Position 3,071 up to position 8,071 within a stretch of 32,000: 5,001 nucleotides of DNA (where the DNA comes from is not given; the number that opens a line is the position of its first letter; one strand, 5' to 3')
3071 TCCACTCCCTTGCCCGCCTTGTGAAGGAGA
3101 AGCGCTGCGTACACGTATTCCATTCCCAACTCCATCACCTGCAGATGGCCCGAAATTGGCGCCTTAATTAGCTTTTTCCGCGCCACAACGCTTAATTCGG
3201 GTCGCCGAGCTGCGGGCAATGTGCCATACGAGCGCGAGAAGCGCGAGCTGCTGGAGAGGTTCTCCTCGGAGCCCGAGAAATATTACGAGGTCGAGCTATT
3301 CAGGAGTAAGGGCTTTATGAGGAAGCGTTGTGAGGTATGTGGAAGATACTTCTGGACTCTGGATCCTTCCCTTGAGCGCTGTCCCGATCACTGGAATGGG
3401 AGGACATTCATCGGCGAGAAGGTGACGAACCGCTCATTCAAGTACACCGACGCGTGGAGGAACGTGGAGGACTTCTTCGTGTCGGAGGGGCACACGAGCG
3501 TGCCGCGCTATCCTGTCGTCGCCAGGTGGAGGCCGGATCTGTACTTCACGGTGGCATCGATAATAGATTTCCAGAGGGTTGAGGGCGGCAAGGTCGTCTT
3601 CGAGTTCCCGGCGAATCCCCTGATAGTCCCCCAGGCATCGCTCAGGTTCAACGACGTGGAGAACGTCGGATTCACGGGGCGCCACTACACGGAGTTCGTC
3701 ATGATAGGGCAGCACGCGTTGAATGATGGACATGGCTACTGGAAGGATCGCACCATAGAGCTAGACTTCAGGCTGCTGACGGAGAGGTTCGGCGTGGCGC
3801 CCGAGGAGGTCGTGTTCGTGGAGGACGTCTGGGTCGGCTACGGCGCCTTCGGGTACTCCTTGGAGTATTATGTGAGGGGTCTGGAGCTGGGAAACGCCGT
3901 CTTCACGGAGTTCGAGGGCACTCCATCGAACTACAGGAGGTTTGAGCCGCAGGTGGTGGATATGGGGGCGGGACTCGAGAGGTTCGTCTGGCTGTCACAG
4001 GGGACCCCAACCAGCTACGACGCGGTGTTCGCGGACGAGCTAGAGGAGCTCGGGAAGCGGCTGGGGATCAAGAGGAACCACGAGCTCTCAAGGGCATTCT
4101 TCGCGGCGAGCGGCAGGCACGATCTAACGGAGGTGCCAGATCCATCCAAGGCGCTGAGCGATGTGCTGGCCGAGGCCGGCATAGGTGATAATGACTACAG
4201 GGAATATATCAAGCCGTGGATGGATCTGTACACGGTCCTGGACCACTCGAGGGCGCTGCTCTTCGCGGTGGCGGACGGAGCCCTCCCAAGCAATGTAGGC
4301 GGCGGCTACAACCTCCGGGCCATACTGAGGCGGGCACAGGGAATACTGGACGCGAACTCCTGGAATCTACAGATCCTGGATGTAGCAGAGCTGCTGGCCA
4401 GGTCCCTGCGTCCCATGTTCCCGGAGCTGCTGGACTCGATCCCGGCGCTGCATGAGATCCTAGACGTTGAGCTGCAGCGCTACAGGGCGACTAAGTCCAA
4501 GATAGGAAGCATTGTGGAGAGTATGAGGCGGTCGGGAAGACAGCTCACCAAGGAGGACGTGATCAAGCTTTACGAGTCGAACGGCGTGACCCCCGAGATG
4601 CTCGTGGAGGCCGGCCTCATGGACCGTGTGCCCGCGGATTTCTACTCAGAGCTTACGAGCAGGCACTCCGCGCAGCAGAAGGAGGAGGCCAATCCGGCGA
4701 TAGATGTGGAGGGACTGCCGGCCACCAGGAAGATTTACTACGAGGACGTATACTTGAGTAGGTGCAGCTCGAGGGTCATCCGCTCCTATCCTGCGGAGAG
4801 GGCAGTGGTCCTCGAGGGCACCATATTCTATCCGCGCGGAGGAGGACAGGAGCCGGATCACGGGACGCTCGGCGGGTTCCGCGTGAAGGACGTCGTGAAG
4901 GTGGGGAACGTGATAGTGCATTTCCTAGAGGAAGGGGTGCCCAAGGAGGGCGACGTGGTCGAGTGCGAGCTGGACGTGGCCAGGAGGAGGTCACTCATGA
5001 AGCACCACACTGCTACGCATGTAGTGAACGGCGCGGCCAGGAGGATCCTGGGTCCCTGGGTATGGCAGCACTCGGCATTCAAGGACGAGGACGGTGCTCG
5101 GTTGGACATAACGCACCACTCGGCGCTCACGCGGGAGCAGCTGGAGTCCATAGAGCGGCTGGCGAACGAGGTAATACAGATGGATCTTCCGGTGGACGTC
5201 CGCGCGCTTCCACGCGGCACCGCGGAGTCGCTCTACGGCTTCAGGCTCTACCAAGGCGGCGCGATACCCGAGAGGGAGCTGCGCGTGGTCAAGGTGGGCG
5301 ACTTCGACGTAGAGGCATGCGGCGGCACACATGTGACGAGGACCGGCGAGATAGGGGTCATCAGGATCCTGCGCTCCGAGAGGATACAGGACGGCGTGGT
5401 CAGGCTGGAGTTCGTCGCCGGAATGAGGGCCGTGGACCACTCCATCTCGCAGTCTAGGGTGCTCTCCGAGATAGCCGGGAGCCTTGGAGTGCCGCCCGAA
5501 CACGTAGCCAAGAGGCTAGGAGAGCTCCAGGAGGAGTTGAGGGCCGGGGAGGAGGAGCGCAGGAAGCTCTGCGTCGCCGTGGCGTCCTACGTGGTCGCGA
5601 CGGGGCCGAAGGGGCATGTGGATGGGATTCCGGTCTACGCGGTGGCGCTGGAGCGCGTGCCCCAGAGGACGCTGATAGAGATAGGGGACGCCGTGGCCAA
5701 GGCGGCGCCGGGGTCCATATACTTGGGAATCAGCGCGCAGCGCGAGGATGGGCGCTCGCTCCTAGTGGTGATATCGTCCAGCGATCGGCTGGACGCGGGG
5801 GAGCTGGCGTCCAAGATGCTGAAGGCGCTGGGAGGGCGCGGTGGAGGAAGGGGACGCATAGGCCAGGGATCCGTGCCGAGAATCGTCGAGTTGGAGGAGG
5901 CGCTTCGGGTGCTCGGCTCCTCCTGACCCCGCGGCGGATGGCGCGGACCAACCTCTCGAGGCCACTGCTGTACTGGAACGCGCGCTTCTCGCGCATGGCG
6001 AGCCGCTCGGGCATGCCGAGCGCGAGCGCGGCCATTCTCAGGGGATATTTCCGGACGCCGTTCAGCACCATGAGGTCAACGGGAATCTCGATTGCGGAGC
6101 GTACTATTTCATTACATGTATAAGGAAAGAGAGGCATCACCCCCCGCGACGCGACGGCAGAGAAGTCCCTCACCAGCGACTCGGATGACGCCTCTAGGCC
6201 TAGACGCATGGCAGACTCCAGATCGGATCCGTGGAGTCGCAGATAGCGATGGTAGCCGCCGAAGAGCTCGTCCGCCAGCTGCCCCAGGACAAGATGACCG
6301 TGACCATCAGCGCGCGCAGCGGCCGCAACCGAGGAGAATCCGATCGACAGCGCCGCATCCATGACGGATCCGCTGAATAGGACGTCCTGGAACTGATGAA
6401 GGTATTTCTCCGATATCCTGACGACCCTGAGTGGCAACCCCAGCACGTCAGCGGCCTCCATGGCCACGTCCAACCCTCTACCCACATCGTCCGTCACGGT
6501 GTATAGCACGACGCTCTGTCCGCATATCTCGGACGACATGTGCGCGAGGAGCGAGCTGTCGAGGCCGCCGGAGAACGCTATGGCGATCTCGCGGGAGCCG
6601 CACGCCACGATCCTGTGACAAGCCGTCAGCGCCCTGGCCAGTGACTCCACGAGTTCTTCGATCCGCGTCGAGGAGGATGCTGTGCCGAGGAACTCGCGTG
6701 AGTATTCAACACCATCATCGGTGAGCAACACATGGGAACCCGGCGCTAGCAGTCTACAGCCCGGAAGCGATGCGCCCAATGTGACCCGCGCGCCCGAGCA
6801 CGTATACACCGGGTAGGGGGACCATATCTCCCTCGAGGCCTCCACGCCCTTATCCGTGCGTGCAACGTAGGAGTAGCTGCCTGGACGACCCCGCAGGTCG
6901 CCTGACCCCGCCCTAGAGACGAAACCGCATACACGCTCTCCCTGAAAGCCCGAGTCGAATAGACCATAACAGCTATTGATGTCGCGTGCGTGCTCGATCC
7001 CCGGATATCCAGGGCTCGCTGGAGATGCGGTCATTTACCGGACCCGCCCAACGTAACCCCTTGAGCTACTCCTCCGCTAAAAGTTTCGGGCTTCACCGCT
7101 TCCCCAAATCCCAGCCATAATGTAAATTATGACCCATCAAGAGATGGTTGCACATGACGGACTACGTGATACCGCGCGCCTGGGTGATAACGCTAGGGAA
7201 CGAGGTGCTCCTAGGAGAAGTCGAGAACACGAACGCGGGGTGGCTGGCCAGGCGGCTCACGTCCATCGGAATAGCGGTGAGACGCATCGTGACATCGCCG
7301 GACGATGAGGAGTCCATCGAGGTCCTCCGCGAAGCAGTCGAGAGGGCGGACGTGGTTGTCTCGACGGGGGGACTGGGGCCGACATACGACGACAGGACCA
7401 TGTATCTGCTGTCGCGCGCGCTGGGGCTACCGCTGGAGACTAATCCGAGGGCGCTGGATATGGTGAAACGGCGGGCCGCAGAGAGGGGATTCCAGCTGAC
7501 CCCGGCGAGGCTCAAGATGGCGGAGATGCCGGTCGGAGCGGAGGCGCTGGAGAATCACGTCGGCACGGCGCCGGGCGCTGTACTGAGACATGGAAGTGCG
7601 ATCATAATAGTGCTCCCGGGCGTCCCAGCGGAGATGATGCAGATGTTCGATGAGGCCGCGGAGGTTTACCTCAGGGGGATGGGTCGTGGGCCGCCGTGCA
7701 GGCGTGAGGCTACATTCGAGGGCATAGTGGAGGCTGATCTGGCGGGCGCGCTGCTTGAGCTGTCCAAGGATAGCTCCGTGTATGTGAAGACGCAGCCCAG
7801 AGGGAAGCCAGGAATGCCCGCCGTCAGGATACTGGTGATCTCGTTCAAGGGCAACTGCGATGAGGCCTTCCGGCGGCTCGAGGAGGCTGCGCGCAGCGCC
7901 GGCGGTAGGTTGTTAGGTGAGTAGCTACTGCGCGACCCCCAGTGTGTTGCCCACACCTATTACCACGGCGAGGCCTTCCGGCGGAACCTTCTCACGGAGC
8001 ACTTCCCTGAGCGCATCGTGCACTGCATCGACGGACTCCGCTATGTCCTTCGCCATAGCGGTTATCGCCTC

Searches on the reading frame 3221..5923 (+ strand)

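Call 20: search_protein_families(library=pfam, proteins=[window:3221-5923:+], max_evalue=0.00001)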
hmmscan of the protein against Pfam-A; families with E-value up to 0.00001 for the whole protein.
window:3221-5923:+ (901 aa): 3 families
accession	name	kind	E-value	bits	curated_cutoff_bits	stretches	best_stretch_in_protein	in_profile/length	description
PF01411.24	tRNA-synt_2c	-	4.3e-73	247.1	30.3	2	84-274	8-199/552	tRNA synthetases class II (A)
PF07973.19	tRNA_SAD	-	6.4e-17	61.7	24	1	687-730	1-44/44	Threonyl and Alanyl tRNA synthetase second additional domain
PF02272.25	DHHA1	-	1.6e-06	28.9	25.9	1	823-898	23-96/102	DHHA1 domain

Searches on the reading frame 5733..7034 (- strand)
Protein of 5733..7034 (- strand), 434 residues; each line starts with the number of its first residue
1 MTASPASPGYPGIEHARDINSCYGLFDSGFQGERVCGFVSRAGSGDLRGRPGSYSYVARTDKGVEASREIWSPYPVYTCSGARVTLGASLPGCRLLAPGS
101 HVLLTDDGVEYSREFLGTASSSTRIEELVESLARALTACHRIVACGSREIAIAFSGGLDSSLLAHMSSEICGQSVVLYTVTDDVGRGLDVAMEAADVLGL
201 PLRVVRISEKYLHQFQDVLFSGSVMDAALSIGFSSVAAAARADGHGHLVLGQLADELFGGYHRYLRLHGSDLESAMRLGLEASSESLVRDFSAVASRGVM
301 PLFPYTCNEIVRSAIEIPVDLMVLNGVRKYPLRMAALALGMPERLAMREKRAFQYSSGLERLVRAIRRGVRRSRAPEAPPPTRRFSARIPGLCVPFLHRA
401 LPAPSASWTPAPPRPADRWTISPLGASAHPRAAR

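Call 20: search_protein_families(library=pfam, proteins=[window:5733-7034:-], max_evalue=0.00001)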
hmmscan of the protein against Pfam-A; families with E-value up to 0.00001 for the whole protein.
window:5733-7034:- (434 aa): 2 families
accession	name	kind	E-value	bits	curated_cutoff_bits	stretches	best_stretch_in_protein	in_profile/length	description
PF00733.27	Asn_synthase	-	1.9e-17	64.4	21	1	144-286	14-161/354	Asparagine synthase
PF24167.1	DUF7411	-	1.6e-07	31.5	28.7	1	149-220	2-71/194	Family of unknown function (DUF7411)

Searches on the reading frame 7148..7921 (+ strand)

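Call 20: search_protein_families(library=pfam, proteins=[window:7148-7921:+], max_evalue=0.00001)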
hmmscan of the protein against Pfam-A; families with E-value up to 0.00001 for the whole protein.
window:7148-7921:+ (258 aa): 1 family
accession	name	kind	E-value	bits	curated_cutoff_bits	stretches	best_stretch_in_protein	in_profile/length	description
PF00994.29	MoCF_biosynth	-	1.2e-32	113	26.6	1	13-174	2-141/144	Probable molybdopterin binding domain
